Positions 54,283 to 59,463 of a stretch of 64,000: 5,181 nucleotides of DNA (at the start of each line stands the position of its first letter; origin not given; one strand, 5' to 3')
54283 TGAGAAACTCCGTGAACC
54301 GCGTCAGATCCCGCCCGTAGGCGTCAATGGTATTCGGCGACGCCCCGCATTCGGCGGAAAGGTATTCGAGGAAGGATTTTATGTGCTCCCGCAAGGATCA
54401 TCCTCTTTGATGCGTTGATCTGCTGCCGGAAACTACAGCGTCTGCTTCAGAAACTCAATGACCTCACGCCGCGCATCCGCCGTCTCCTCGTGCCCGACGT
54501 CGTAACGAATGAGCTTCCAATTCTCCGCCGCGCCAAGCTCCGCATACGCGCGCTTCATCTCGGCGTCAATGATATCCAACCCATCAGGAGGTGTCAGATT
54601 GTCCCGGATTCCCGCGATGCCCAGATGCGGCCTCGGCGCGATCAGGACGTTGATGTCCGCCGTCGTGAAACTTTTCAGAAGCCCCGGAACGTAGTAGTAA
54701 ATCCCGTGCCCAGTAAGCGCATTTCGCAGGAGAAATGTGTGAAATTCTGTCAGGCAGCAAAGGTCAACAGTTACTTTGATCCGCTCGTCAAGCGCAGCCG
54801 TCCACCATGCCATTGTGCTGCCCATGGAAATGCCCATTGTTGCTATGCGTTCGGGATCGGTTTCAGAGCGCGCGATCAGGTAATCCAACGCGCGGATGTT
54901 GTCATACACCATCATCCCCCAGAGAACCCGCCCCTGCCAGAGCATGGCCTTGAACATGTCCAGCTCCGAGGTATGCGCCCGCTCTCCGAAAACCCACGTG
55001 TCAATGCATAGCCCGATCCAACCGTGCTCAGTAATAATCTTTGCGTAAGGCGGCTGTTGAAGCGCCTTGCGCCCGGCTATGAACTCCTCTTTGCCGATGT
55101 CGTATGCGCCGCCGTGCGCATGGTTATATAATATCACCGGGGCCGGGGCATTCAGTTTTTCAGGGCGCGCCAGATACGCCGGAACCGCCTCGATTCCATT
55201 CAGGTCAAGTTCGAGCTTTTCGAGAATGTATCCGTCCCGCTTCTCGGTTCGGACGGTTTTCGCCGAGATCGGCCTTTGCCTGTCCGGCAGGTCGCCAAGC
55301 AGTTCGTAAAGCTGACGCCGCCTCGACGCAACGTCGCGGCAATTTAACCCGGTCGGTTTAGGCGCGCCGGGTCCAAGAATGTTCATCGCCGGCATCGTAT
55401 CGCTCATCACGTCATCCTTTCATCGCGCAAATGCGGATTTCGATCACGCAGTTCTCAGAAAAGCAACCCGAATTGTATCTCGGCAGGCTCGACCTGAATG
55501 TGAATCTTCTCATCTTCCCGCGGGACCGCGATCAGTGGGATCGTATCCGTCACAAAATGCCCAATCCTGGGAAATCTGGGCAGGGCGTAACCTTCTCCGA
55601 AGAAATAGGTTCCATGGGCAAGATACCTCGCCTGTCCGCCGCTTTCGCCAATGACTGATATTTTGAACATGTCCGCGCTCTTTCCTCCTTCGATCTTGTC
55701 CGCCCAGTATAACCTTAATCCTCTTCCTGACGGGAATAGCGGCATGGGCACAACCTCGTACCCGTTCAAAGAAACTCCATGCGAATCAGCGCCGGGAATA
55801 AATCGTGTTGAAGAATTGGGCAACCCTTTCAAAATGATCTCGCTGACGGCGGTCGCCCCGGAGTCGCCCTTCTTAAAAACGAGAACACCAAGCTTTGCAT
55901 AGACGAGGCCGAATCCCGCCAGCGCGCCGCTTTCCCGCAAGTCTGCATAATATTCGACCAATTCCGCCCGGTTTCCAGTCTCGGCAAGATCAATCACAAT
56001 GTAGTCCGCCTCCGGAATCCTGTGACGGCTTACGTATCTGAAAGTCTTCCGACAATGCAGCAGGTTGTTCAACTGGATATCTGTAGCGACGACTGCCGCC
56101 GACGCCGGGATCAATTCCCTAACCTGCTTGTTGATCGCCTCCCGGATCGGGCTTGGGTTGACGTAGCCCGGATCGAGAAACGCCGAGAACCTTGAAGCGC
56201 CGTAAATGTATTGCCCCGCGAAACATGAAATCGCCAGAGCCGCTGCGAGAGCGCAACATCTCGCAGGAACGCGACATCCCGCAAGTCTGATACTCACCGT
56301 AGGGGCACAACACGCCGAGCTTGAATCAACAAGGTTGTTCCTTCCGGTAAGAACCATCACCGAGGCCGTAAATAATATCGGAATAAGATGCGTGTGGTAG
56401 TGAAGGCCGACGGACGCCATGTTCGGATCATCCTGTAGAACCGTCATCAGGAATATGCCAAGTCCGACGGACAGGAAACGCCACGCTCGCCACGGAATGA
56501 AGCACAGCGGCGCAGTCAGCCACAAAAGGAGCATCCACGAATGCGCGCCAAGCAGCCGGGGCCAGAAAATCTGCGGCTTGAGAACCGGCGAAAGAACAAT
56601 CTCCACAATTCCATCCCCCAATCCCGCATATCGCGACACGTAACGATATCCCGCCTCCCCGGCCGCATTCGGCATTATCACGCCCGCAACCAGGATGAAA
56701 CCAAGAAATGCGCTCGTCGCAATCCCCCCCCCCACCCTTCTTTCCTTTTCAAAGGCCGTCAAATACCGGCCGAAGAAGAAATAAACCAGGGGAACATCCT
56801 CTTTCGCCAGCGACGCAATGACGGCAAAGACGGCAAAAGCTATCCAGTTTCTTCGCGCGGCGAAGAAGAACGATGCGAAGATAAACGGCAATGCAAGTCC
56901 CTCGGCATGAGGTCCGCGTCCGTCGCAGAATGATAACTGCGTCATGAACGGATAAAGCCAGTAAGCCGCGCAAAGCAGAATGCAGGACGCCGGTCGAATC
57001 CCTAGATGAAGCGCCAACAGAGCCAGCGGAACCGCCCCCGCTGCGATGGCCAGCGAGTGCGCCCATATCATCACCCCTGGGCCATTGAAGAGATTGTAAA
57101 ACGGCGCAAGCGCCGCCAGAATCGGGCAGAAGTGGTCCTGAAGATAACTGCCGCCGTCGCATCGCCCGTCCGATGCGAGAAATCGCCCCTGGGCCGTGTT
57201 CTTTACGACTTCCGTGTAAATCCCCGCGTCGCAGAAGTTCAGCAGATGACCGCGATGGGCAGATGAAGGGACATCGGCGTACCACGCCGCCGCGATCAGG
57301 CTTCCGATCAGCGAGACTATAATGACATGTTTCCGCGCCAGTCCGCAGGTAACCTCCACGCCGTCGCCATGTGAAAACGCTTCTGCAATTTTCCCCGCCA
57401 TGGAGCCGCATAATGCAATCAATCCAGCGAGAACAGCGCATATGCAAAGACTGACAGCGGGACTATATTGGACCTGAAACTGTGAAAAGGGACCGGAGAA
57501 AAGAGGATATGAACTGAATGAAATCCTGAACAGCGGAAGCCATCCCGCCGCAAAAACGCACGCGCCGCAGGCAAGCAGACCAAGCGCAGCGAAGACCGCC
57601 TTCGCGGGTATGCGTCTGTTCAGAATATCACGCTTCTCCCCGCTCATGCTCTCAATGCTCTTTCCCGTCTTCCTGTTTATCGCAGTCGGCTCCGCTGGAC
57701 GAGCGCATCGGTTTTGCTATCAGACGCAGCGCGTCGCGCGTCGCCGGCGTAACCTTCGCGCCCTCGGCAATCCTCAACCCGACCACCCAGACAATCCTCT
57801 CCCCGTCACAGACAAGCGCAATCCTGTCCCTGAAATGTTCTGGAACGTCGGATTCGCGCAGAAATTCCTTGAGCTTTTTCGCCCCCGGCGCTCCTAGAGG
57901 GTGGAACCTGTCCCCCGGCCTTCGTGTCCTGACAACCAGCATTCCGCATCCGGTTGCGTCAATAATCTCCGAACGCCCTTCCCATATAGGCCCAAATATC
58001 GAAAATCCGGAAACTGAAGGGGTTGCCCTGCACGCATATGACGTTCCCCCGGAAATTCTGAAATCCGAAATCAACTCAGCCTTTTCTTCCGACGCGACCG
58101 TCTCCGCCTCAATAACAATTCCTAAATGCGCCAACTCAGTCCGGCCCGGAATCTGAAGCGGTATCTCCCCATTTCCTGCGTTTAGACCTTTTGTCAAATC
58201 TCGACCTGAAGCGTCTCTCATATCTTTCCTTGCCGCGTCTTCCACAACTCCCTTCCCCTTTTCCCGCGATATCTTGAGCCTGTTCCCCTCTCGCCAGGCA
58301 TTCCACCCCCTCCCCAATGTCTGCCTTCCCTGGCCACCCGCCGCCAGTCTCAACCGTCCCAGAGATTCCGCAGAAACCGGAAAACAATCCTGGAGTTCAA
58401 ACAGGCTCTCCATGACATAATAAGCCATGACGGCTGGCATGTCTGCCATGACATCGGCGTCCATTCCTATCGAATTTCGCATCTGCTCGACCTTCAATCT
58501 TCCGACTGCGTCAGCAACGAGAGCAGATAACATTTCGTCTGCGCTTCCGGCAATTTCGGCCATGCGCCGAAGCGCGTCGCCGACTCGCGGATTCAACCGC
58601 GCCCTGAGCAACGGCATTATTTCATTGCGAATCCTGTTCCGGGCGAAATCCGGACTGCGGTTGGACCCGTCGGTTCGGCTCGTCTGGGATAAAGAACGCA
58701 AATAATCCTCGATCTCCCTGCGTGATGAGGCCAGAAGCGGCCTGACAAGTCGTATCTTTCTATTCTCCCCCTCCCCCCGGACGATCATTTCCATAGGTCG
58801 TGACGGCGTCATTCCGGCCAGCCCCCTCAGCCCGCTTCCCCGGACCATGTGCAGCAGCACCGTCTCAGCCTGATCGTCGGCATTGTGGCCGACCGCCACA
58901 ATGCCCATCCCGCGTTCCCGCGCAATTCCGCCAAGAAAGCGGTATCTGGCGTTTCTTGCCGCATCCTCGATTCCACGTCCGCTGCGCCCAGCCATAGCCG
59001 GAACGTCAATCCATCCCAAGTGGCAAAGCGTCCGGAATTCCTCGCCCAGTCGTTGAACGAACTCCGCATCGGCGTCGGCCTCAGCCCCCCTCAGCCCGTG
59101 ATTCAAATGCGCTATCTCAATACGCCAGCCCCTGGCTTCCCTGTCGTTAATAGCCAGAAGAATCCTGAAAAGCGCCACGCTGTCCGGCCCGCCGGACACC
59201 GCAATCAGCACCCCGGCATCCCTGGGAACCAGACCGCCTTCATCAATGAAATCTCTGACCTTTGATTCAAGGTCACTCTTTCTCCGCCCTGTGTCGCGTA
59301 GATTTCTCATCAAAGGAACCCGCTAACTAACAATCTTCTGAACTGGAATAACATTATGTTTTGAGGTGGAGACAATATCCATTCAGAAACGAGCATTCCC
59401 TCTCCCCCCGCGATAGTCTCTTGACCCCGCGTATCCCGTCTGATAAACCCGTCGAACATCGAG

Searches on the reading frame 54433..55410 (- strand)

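Call 25: search_protein_families(library=pfam, proteins=[window:54433-55410:-], max_evalue=0.00001)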
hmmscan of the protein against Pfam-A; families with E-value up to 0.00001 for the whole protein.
window:54433-55410:- (325 aa): 1 family
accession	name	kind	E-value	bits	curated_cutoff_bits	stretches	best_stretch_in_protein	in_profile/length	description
PF12715.13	Abhydrolase_7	-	4.2e-10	39.8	21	1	34-304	59-341/388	Abhydrolase family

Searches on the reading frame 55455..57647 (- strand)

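Call 25: search_protein_families(library=pfam, proteins=[window:55455-57647:-], max_evalue=0.00001)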
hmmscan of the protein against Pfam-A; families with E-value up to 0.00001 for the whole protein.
window:55455-57647:- (730 aa): 1 family
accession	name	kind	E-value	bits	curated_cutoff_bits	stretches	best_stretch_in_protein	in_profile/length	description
PF09852.15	DUF2079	-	2.7e-46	159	28.2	1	140-562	11-431/459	Predicted membrane protein (DUF2079)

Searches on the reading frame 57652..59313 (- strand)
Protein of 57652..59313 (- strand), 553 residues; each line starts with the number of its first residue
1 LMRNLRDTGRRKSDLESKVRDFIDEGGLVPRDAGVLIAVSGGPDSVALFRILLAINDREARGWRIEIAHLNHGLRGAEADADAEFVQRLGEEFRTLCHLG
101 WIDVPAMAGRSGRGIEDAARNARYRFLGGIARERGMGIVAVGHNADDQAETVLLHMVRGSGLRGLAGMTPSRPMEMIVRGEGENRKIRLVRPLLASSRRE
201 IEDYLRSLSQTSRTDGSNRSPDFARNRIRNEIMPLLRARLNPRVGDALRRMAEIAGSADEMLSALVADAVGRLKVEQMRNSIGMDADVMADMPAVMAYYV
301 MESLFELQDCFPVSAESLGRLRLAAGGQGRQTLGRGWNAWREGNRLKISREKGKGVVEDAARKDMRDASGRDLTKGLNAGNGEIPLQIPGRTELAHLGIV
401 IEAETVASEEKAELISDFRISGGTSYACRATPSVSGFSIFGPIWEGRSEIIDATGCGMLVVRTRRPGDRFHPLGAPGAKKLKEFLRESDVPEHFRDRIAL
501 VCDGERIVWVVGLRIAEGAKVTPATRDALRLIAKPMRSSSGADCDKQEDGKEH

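Call 25: search_protein_families(library=pfam, proteins=[window:57652-59313:-], max_evalue=0.00001)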
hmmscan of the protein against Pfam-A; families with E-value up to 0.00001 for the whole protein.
window:57652-59313:- (553 aa): 2 families
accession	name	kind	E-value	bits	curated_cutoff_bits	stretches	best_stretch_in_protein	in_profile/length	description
PF01171.26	ATP_bind_3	-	4.2e-46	157.4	27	1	35-231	2-182/182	PP-loop family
PF11734.13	TilS_C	-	2.9e-19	68.6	22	1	459-525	1-67/74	TilS substrate C-terminal domain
